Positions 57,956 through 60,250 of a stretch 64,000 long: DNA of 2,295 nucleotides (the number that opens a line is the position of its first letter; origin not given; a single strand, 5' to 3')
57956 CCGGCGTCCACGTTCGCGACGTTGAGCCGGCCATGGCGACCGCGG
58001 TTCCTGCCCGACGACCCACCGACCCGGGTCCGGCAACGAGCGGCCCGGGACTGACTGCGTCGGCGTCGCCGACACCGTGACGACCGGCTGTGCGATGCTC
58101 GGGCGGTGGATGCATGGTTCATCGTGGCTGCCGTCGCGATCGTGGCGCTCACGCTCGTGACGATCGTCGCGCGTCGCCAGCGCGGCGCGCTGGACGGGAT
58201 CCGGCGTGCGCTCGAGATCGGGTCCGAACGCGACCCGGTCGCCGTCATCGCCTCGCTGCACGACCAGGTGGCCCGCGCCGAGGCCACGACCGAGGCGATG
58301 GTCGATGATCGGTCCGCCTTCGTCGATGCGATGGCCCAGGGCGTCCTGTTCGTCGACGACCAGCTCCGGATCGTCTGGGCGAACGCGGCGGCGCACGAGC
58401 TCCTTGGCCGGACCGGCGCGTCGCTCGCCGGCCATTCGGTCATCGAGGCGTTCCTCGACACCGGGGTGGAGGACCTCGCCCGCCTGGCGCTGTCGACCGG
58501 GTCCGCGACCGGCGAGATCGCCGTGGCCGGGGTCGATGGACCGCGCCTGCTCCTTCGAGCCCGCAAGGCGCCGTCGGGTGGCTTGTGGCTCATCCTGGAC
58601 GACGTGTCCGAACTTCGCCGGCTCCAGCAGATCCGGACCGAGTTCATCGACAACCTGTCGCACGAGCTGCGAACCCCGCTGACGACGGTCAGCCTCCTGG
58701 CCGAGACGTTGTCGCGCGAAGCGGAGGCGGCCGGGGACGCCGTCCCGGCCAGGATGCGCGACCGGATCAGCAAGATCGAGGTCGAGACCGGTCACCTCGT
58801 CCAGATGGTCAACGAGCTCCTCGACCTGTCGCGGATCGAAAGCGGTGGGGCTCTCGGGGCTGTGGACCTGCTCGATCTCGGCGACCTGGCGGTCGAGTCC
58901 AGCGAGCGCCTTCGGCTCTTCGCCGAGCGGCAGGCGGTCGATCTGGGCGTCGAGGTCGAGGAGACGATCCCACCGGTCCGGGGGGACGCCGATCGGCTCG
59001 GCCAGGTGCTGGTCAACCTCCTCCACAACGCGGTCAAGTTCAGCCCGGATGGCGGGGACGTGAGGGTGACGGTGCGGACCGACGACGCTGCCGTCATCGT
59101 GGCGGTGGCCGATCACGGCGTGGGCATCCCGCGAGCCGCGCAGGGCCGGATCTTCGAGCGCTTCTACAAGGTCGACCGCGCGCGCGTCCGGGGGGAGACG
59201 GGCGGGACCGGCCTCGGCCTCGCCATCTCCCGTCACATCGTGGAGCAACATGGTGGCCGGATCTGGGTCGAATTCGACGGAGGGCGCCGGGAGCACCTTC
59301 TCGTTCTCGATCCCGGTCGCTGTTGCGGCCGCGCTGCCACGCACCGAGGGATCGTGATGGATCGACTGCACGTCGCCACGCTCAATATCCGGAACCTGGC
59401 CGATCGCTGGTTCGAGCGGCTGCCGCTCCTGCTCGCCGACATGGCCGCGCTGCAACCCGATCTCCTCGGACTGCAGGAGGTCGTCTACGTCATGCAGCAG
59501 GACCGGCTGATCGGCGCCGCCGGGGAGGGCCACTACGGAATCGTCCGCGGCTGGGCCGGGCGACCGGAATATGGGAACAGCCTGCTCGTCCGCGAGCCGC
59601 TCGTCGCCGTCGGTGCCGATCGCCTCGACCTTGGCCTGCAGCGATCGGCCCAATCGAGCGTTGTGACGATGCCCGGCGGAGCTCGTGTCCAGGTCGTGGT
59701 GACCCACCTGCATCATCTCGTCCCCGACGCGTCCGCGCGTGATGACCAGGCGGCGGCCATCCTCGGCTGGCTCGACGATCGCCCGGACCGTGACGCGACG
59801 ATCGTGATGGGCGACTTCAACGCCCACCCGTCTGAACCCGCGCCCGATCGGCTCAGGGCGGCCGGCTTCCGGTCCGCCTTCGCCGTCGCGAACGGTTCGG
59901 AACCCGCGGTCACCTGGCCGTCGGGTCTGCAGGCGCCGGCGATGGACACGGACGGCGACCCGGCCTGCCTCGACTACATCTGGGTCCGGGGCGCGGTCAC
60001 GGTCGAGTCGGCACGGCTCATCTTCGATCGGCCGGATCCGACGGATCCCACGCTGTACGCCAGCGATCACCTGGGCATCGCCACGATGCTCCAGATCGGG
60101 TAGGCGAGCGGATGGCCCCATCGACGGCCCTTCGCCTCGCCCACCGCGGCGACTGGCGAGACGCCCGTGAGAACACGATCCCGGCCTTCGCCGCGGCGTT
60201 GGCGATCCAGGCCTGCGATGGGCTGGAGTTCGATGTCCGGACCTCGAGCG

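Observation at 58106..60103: Histidine kinase with a frame-shifted C-terminus and a translationally coupled EEP phosphoesterase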

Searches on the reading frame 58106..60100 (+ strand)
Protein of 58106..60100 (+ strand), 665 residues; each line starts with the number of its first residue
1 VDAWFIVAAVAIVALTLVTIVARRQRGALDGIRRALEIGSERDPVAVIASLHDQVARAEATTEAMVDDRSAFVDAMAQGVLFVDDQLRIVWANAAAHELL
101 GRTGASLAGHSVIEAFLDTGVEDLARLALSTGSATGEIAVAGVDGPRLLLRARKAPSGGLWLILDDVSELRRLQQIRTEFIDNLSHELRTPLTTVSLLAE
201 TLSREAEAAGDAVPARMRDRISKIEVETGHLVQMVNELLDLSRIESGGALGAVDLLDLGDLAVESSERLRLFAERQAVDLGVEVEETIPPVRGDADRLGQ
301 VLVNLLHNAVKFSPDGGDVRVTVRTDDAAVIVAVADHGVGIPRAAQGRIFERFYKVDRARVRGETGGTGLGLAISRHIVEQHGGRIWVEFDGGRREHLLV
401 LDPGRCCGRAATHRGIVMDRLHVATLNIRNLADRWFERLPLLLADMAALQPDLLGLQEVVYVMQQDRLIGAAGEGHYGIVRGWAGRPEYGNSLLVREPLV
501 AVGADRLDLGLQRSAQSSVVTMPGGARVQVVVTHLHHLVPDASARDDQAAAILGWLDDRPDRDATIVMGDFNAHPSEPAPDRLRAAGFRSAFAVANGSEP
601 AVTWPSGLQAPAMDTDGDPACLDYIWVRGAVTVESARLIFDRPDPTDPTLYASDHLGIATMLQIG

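Call 5: search_protein_families(library=pfam, proteins=[window:58106-60100:+], max_evalue=0.001)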
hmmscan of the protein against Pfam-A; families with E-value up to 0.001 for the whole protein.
window:58106-60100:+ (665 aa): 6 families
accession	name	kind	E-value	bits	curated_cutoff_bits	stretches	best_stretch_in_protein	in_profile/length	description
PF02518.31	HATPase_c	-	3.9e-27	95.3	26.4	1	293-389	1-94/111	Histidine kinase-, DNA gyrase B-, and HSP90-like ATPase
PF03372.29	Exo_endo_phos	-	1.4e-20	74.5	24.5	1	424-655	1-225/225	Endonuclease/Exonuclease/phosphatase family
PF00512.31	HisKA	-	3.7e-17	62.6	26.9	1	177-247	2-66/66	His Kinase A (phospho-acceptor) domain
PF08448.16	PAS_4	-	2.2e-07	31.5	23.1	1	74-156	2-87/110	PAS fold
PF00989.32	PAS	-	1.6e-06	28.5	22.6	1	68-155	2-94/113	PAS fold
PF13188.13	PAS_8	-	4e-06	27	21.8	1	71-108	5-44/65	PAS domain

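Call 51: find_encoding_contigs(protein=P0121, flank=1000, max_places=3)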
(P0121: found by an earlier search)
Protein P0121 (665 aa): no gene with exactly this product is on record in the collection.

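Call 52: find_encoding_contigs(protein=P0122, flank=3000, max_places=3)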
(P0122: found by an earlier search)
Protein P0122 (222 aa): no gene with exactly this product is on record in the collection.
